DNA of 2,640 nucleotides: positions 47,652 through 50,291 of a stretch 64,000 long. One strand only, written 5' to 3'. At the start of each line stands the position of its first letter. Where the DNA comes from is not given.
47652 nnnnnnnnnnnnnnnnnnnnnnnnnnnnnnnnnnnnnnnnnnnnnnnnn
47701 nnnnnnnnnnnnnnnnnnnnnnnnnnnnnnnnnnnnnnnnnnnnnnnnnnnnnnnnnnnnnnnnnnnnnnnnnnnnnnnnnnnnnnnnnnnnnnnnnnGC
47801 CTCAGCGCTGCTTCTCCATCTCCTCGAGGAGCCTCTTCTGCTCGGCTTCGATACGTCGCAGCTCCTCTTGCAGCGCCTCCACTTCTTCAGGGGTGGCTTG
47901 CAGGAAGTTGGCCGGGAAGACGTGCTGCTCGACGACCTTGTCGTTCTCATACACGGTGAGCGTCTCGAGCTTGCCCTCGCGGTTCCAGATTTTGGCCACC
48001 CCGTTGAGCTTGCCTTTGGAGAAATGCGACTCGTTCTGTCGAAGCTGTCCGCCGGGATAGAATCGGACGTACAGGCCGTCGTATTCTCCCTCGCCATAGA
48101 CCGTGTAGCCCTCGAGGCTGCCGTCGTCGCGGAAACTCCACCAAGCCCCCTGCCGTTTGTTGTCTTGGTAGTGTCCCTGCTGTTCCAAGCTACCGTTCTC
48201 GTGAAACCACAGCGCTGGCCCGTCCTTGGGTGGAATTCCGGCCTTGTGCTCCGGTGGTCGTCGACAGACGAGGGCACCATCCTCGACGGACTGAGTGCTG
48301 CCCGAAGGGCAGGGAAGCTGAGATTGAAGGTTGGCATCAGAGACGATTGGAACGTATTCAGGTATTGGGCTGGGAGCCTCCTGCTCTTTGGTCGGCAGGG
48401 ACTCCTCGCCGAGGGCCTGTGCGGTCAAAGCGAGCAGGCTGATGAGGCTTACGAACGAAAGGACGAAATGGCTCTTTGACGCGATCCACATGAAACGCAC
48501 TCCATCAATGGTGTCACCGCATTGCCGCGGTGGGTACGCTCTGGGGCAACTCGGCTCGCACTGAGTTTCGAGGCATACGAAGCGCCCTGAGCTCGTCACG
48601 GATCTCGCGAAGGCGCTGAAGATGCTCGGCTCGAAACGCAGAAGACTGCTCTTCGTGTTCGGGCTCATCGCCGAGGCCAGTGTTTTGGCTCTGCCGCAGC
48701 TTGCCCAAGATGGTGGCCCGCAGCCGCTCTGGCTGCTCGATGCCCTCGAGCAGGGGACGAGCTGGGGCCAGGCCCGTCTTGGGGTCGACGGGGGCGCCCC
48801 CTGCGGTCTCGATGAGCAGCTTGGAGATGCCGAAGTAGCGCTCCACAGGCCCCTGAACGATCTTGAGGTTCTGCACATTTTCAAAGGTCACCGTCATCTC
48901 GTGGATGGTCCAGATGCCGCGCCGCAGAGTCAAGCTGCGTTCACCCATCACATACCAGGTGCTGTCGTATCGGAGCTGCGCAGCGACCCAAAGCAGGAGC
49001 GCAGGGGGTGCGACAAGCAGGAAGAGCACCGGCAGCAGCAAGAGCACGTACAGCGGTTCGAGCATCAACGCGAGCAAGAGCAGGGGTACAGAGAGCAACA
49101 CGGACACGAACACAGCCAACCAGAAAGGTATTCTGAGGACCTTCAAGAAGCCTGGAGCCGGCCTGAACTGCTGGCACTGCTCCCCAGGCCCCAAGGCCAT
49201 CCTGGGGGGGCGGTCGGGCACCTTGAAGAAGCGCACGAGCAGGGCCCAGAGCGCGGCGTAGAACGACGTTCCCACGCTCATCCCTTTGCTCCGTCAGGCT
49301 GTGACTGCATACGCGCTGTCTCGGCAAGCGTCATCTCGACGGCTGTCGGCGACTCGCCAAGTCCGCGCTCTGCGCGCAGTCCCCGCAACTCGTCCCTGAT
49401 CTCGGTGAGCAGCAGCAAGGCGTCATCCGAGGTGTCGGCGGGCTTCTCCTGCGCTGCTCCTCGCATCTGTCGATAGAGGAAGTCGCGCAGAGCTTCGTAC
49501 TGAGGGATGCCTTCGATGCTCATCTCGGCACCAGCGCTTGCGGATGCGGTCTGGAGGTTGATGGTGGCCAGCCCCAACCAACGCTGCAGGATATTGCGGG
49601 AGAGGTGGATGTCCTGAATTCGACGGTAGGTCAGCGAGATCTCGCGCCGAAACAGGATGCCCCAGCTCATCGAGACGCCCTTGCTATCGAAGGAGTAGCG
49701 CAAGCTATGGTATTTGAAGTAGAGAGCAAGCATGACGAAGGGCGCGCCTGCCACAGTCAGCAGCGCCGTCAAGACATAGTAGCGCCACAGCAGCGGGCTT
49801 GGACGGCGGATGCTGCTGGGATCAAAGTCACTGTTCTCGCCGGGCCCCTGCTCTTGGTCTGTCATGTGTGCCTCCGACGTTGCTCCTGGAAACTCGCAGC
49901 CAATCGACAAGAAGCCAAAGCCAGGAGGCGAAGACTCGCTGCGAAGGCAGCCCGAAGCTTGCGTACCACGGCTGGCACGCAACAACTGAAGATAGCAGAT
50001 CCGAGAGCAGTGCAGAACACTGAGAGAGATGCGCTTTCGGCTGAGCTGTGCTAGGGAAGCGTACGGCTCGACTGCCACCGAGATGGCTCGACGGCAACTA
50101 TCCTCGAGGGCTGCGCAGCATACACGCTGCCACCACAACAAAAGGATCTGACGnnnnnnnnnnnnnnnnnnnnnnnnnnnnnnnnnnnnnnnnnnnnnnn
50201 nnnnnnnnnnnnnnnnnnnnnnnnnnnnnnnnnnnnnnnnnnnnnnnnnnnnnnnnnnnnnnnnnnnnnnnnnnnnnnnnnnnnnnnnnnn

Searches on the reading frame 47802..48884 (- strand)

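Call 53: search_protein_families(library=pfam, proteins=[window:47802-48884:-], max_evalue=0.0001)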
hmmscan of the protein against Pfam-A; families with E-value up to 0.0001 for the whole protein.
window:47802-48884:- (360 aa): 1 family
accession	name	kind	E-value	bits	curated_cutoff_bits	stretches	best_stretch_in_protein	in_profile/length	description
PF07661.19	MORN_2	-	8e-10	38.2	29.6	0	220-241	1-22/22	MORN repeat variant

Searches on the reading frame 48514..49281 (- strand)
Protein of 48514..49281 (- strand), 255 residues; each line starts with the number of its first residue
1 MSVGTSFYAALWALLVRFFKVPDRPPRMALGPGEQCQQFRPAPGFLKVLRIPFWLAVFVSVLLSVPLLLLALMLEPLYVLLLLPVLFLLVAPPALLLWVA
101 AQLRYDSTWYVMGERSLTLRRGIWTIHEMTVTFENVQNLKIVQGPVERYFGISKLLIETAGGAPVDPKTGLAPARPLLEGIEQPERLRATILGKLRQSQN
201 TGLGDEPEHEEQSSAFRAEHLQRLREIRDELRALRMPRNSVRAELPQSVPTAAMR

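Call 53: search_protein_families(library=pfam, proteins=[window:48514-49281:-], max_evalue=0.0001)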
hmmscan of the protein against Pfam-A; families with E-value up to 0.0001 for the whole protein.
window:48514-49281:- (255 aa): 1 family
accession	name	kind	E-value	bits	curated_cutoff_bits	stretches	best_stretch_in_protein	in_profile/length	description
PF03703.20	bPH_2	-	5.9e-13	49.3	22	1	106-189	2-76/78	Bacterial PH domain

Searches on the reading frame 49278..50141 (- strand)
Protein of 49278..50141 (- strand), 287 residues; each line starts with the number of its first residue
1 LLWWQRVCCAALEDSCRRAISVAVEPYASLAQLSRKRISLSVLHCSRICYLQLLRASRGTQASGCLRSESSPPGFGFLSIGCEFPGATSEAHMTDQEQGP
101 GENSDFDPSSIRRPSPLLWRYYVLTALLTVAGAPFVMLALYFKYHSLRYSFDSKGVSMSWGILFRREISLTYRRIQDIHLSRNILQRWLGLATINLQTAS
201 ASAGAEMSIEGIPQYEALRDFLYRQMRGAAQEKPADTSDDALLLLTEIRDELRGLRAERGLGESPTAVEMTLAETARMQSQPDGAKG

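Call 53: search_protein_families(library=pfam, proteins=[window:49278-50141:-], max_evalue=0.0001)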
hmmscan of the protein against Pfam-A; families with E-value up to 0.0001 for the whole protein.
window:49278-50141:- (287 aa): 1 family
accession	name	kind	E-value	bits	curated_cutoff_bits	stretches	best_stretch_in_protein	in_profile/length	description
PF03703.20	bPH_2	-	2.3e-17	63.5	22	1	144-221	1-77/78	Bacterial PH domain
